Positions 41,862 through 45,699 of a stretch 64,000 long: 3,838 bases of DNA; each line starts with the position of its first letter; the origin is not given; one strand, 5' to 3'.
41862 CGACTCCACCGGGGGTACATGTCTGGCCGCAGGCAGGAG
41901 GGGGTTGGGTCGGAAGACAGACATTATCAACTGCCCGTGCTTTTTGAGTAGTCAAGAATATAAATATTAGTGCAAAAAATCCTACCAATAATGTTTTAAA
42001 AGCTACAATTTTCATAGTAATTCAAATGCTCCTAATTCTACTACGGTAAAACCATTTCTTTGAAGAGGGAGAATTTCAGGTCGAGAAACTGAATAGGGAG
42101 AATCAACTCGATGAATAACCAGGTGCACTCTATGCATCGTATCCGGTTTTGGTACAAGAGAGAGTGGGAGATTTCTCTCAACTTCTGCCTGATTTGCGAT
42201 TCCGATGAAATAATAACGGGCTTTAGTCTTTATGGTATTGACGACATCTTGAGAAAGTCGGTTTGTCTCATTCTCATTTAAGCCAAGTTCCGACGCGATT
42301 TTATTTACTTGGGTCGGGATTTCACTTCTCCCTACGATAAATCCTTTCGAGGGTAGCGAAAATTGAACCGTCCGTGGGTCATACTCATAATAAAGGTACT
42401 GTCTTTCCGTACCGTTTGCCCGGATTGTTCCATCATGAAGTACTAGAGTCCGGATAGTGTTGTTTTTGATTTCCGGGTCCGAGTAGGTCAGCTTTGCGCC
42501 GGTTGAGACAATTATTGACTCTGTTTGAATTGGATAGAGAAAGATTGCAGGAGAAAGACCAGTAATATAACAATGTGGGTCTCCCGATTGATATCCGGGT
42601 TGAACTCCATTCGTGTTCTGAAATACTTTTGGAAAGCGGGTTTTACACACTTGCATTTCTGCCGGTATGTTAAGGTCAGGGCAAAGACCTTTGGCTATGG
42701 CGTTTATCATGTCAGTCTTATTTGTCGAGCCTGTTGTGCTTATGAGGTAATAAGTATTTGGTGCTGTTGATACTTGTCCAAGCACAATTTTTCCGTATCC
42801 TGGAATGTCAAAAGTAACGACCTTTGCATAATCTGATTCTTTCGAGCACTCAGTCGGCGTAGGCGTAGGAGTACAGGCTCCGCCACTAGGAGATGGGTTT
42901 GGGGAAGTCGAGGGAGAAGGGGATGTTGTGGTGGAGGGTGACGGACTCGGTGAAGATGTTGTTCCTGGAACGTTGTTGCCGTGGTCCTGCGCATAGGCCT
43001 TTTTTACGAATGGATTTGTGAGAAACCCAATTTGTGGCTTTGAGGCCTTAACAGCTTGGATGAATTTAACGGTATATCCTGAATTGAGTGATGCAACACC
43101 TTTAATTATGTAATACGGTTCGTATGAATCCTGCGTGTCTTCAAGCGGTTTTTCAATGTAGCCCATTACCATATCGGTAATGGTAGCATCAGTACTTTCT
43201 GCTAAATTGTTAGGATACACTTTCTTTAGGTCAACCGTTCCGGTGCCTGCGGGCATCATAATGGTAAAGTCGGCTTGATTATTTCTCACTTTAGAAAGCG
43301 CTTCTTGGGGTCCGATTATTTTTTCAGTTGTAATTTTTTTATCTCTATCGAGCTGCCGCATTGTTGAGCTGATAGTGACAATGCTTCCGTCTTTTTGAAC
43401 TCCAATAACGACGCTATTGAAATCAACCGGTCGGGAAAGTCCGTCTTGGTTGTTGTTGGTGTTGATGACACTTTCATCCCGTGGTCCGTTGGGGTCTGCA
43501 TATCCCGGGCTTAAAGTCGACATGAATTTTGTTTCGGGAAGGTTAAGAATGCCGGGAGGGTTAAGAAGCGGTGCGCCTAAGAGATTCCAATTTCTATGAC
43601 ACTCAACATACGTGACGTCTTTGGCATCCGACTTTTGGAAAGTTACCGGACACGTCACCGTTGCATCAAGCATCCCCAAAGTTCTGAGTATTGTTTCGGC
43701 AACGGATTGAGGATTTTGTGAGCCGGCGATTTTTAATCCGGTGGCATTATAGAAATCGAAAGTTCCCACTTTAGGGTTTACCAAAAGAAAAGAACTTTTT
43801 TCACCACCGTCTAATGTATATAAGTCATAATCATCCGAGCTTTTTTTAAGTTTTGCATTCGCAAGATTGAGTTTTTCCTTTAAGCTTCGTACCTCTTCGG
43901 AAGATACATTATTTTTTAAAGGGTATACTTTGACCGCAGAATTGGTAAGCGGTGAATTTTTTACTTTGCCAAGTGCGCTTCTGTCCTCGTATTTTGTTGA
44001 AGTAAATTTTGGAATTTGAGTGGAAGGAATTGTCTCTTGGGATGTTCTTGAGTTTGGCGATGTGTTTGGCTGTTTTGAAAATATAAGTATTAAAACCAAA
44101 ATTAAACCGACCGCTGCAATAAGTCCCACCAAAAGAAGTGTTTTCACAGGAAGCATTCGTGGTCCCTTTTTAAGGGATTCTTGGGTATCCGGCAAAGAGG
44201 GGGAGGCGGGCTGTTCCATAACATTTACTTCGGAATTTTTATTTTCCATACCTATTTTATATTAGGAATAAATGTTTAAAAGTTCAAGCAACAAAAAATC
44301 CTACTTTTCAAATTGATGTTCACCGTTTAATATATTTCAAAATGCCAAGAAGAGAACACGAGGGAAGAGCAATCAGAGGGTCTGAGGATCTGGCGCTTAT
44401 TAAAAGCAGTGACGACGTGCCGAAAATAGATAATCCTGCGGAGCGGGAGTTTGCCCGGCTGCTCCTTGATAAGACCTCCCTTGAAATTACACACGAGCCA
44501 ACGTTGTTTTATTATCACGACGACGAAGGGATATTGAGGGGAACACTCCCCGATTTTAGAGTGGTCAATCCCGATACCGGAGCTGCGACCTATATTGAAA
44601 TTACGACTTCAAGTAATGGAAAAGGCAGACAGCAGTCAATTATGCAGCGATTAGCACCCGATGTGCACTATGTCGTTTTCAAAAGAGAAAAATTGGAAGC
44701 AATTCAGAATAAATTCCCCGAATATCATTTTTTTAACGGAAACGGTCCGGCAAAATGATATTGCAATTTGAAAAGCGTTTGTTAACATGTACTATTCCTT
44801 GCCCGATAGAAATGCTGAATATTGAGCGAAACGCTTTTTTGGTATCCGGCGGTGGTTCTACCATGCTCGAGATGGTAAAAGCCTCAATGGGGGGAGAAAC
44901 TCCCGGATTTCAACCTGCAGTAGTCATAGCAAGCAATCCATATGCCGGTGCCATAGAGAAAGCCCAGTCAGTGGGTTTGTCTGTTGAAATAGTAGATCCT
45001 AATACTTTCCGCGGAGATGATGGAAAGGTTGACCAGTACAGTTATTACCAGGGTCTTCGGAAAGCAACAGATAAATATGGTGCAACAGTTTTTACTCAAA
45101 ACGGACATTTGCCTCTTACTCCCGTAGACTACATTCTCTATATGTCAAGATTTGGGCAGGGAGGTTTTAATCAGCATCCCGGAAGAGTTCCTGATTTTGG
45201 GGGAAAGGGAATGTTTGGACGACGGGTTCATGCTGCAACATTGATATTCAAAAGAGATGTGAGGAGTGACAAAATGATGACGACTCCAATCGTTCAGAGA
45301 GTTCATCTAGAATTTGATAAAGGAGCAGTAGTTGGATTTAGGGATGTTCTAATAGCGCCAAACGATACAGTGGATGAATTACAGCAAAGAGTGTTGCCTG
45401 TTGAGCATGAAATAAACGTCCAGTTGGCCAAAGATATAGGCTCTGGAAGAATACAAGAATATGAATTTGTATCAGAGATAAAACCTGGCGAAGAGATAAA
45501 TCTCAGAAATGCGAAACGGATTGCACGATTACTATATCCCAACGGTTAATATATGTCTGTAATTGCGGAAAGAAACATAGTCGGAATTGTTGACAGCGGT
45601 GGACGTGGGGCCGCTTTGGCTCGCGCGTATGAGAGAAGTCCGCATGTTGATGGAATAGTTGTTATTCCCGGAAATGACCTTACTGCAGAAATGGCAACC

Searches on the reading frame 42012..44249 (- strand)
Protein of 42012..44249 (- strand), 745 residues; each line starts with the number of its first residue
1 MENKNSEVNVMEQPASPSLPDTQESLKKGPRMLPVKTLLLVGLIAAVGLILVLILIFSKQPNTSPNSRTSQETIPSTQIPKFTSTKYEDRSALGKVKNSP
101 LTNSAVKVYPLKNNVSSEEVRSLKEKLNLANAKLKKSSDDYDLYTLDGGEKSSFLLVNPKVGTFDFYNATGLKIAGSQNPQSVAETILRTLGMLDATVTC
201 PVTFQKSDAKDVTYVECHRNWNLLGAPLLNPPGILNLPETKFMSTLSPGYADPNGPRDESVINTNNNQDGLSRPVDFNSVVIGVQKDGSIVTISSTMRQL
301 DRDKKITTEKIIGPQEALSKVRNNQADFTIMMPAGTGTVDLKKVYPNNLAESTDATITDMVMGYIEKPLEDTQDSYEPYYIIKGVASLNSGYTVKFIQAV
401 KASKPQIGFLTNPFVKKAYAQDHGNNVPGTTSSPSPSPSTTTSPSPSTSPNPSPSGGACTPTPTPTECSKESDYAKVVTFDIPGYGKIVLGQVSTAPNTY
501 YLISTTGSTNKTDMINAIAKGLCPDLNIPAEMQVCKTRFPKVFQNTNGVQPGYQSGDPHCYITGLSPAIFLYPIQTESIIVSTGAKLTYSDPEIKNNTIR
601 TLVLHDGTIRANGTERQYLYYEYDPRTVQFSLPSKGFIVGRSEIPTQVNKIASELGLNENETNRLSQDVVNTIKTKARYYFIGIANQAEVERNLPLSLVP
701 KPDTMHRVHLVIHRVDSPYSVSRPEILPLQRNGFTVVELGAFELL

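Call 4: search_protein_families(library=pfam, proteins=[window:42012-44249:-], max_evalue=0.1)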
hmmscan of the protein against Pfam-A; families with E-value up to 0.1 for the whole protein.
window:42012-44249:- (745 aa): 0 families

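Call 5: search_protein_families(library=ncbifam, proteins=[window:42012-44249:-], max_evalue=0.1)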
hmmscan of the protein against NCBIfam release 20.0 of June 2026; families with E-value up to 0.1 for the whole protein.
window:42012-44249:- (745 aa): 1 family
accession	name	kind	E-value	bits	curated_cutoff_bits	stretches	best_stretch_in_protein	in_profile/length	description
NF010577.0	PRK13970.1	equivalog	0.082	12.2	442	0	474-519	140-184/311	4-hydroxyproline epimerase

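Call 64: search_protein_families(library=phrogs, proteins=[window:42015-44249:-], max_evalue=0.01)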
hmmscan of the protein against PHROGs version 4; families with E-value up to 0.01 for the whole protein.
window:42015-44249:- (745 aa): 0 families

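Call 90: find_homologous_proteins(query=window:42015-44249:-, max_evalue=0.00001)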
Query window:42015-44249:- (745 aa): 10 proteins with E <= 0.00001 among 8000 candidates.
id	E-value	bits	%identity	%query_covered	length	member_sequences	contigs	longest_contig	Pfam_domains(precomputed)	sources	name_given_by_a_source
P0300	0.0e+0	1665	100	100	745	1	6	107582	-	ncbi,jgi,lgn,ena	-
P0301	0.0e+0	1324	79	100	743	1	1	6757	-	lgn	-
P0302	0.0e+0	1224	74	100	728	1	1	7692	-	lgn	-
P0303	0.0e+0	1106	67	100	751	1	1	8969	-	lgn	-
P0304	3.7e-213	728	48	98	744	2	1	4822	-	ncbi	-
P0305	4.0e-211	721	49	95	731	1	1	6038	-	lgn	-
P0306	2.2e-174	600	43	91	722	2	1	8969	-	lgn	-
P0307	6.6e-101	357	35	59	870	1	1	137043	-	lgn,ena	-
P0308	3.1e-88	315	34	58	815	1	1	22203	-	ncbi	-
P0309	5.1e-88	314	28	68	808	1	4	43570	-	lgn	-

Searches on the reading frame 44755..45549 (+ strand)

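Call 86: search_protein_families(library=pfam, proteins=[window:44755-45549:+], max_evalue=0.0001)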
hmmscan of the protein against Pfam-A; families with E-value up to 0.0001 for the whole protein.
window:44755-45549:+ (264 aa): 1 family
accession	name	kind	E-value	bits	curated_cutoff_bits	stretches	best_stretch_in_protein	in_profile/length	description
PF00551.24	Formyl_trans_N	-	1.4e-07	31.9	26.1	1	25-222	2-178/181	Formyl transferase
